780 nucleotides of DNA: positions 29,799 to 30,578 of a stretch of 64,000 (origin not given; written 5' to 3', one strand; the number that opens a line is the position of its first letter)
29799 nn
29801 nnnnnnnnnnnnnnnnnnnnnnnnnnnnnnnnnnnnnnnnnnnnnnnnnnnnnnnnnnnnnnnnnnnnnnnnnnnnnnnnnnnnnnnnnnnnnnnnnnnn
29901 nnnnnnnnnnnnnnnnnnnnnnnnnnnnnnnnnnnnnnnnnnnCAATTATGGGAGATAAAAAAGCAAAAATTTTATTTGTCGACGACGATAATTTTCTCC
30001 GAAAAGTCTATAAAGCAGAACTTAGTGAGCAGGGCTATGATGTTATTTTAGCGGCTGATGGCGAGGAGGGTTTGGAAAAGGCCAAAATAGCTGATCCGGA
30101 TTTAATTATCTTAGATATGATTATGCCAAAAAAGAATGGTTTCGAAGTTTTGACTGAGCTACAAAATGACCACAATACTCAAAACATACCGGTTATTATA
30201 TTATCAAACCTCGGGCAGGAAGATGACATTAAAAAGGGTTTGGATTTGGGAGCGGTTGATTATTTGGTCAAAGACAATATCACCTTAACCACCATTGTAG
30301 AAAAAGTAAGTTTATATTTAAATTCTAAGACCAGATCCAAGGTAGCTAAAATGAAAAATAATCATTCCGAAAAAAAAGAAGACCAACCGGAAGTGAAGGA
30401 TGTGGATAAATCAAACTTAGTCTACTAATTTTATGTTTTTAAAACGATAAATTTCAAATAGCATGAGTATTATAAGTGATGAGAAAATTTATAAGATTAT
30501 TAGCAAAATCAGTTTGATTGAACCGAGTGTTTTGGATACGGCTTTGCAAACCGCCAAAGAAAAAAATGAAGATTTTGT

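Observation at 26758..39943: Minimal chemosensory cassette (MCP-like, CheW, CheA, CheY) transcriptionally fused to a type IV pilus operon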

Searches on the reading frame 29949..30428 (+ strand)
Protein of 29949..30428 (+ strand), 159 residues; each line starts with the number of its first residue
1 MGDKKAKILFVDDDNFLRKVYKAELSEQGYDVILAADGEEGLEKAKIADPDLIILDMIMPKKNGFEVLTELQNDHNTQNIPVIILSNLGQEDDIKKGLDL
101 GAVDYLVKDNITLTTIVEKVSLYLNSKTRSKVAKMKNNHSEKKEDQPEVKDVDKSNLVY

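Call 4: search_protein_families(library=pfam, proteins=[window:29949-30428:+], max_evalue=0.01)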
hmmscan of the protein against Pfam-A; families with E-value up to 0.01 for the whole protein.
window:29949-30428:+ (159 aa): 1 family
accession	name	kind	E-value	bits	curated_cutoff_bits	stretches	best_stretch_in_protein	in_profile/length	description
PF00072.30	Response_reg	-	5.1e-25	88.2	30.2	1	8-116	1-106/111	Response regulator receiver domain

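Call 42: search_solved_structures(query=window:29949-30428:+, max_evalue=1e-10, show_alignments=0)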
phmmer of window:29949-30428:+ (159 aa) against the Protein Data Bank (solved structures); distinct sequences matched with E-value up to 1e-10: 113 (the best 60 are shown).
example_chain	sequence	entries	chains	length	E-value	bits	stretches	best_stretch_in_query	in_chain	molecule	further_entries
1mvo_A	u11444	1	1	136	1.3e-20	77.2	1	6-138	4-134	PhoP response regulator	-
6azr_B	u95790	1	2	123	1.9e-20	76.6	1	6-125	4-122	Chemotaxis regulator-transmits chemoreceptor signals to flagelllar motor components CheY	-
3dge_C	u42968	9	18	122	2.1e-20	76.5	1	6-125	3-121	Response regulator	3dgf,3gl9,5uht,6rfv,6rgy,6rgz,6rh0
9g85_A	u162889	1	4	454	3.7e-20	75.7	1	6-112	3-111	Response regulator PleD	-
2wb4_A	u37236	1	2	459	3.9e-20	75.6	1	6-112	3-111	DIGUANYLATE CYCLASE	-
9g86_A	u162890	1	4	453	4.7e-20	75.3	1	6-112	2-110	Response regulator PleD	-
1w25_A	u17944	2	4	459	5e-20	75.3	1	6-112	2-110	STALKED-CELL DIFFERENTIATION CONTROLLING PROTEIN | RESPONSE REGULATOR PLED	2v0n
9lbr_A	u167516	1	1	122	1.4e-19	73.8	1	6-125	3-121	Response regulator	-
6rh1_C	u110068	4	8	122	2.6e-19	72.9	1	6-125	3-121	Response regulator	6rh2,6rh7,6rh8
4ja2_A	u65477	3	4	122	3.6e-19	72.5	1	6-125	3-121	Response regulator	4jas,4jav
8fk2_A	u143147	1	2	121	4.5e-19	72.2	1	7-109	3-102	Putative response regulator CovR VicR-like protein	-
9dvt_R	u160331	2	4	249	7.1e-19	71.5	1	5-109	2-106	DNA-binding dual master transcriptional regulator RpaA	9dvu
4uhj_A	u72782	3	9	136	1.3e-18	70.7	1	7-110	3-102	TRANSCRIPTIONAL REGULATORY PROTEIN CPXR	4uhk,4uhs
1nxo_A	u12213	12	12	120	2.2e-17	66.7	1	7-109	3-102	DNA-binding response regulator | Response regulator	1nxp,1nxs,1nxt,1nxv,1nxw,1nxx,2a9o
6eb7_A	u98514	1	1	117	2.9e-17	66.3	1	7-109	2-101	DNA-binding response regulator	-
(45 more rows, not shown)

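Call 43: find_homologous_proteins(query=window:29949-30428:+, max_evalue=1e-10)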
Query window:29949-30428:+ (159 aa): 3214 proteins with E <= 1e-10 among 3439 candidates; the best 120 are listed.
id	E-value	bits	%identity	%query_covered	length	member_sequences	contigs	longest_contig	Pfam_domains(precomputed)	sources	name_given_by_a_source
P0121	5.5e-94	330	100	100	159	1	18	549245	PF00072.31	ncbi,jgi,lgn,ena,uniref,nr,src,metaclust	ncbi:MAG: hypothetical protein A2406_02825 [Candidatus Komeilibacteria bacterium RIFOXYC1_FULL_37_11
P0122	7.0e-80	284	88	97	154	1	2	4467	PF00072.31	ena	-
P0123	5.9e-73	262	85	92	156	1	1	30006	PF00072.31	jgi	jgi:DNA-binding response OmpR family regulator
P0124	3.1e-72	259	84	92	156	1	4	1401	PF00072.31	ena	-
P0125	8.8e-71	255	86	87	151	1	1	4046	PF00072.31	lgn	-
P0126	1.1e-70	254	84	92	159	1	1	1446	PF00072.31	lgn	-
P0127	2.7e-70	253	84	91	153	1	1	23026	PF00072.31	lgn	-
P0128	1.2e-68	248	83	90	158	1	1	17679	PF00072.31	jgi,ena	-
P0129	1.4e-68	247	79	100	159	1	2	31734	PF00072.31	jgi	-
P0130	1.8e-68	247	80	93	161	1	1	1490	PF00072.31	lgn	-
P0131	9.9e-68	245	79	95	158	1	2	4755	PF00072.31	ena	-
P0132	2.3e-67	244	84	87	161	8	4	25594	PF00072.31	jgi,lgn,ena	-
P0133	5.2e-67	242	82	89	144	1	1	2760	PF00072.31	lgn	-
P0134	2.4e-66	240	82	89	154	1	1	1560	PF00072.31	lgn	-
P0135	3.1e-66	240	80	92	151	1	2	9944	PF00072.31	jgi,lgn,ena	-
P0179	6.2e-58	213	47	76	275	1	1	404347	PF00072.31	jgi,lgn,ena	-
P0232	1.2e-52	196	50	71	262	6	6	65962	PF00072.31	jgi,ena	-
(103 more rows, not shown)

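Call 44: find_encoding_contigs(protein=P0179, flank=10000, max_places=1)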
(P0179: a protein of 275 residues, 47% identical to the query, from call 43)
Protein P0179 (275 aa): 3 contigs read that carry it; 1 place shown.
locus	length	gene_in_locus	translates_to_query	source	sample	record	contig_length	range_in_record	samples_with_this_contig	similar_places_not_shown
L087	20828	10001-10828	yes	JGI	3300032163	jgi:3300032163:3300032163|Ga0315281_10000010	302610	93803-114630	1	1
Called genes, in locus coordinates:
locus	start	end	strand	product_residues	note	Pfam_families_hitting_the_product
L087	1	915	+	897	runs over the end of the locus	PF04313:HSDR_N (faint), PF02384:N6_Mtase, PF01170:UPF0020 (faint), PF20473:MmeI_Mtase, PF07669:Eco57I, PF12950:TaqI_C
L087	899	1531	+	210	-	-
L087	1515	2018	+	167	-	-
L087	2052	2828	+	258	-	PF12686:DUF3800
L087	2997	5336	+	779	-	PF02739:5_3_exonuc_N, PF01367:5_3_exonuc, PF00476:DNA_pol_A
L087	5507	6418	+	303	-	-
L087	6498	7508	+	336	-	PF04392:ABC_sub_bind, PF13458:Peripla_BP_6 (weak)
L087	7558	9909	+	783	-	PF02743:dCache_1, PF00672:HAMP, PF00989:PAS, PF00512:HisKA, PF02518:HATPase_c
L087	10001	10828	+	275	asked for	PF00072:Response_reg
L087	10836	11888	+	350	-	PF11258:DUF3048, PF17479:DUF3048_C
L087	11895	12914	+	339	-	PF21694:DNA_pol3_delta_C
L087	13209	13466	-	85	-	PF01649:Ribosomal_S20p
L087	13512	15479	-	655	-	PF00270:DEAD (faint), PF04851:ResIII, PF17757:UvrB_inter, PF27431:UvrB_3rd, PF00271:Helicase_C, PF12344:UvrB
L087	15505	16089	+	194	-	PF01330:RuvA_N, PF12836:HHH_3 (faint), PF00633:HHH (faint), PF14520:HHH_5, PF07499:RuvA_C (weak)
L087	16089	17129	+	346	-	-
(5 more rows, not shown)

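Call 45: find_encoding_contigs(protein=P0232, flank=10000, max_places=1)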
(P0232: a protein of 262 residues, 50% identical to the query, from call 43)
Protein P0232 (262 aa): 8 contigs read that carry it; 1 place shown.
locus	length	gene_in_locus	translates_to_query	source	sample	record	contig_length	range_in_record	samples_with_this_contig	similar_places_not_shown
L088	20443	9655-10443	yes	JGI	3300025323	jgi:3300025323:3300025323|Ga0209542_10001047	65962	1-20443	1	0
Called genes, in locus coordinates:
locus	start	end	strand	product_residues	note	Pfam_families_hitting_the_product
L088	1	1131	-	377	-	?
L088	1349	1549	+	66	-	-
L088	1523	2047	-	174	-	PF03703:bPH_2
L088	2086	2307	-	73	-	-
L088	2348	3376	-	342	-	PF05496:RuvB_N, PF13191:AAA_16 (weak), PF13173:AAA_14 (weak), PF00004:AAA, PF07728:AAA_5, PF17864:AAA_lid_4, PF05491:WHD_RuvB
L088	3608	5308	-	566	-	PF27713:UCP018868 (faint), PF00437:T2SSE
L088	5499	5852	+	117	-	-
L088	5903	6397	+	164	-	PF02367:TsaE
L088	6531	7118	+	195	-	-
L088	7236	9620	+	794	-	PF02739:5_3_exonuc_N, PF01367:5_3_exonuc, PF00476:DNA_pol_A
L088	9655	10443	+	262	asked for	PF00072:Response_reg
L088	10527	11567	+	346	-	PF11258:DUF3048, PF17479:DUF3048_C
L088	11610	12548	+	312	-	PF21694:DNA_pol3_delta_C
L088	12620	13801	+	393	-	PF01053:Cys_Met_Meta_PP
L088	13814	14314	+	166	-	-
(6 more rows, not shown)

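Call 57: search_protein_families(library=ncbifam, proteins=[window:29949-30428:+], max_evalue=0.001)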
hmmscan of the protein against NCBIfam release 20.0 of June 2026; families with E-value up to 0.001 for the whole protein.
window:29949-30428:+ (159 aa): 95 families (the best 25 are shown)
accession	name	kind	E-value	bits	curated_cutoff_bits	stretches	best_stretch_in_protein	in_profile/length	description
NF045944.1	ResRegRpaBCyano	equivalog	1.6e-26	93.1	330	1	9-124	1-112/229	response regulator transcription factor RpaB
NF007135.0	PRK09581.1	equivalog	5.2e-25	88.2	474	1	6-118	3-114/457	PleD family two-component system response regulator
TIGR02154.1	PhoB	equivalog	2.7e-24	85.7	296.2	1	6-110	3-107/226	phosphate regulon transcriptional regulator PhoB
NF053854.1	RespRegPhoBBctds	equivalog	1.7e-22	79.9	270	1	8-140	1-131/225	two-component system response regulator PhoB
NF041733.1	resp_reg_CseB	equivalog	3.8e-22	78.8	350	1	7-151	2-141/228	two-component system response regulator CseB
NF008199.0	PRK10955.1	equivalog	1e-21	78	341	1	6-137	2-125/232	envelope stress response regulator transcription factor CpxR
NF040534.1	resp_reg_YycF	equivalog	2.7e-21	75.9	340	1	7-140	2-131/231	response regulator YycF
NF051850.1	RespRegRprY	equivalog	7e-21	74.7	370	1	3-120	2-116/234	response regulator transcription factor RprY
NF045505.1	RR_RssB_Pseudo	equivalog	7.4e-21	74.6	700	1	1-124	1-122/394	two-component system response regulator RssB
TIGR01387.1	cztR_silR_copR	subfamily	8e-21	74.7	279.2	1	8-130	1-120/218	heavy metal response regulator transcription factor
NF007969.0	PRK10693.1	equivalog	2.7e-20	72.7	329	1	6-128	8-128/337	two-component system response regulator RssB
NF033120.0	vanR_FM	exception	1e-19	71.1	460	1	4-136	2-130/231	vancomycin resistance response regulator transcription factor, VanR-F/VanR-M family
NF001965.0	PRK00742.1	subfamily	1.3e-19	70.7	293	1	4-144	2-142/357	chemotaxis-specific protein-glutamate methyltransferase CheB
NF040689.1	MtrAB_MtrA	equivalog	1.7e-19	70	300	1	8-135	1-124/219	MtrAB system response regulator MtrA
TIGR02875.1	spore_0_A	equivalog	5e-18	65.3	200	1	5-151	2-147/262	sporulation transcription factor Spo0A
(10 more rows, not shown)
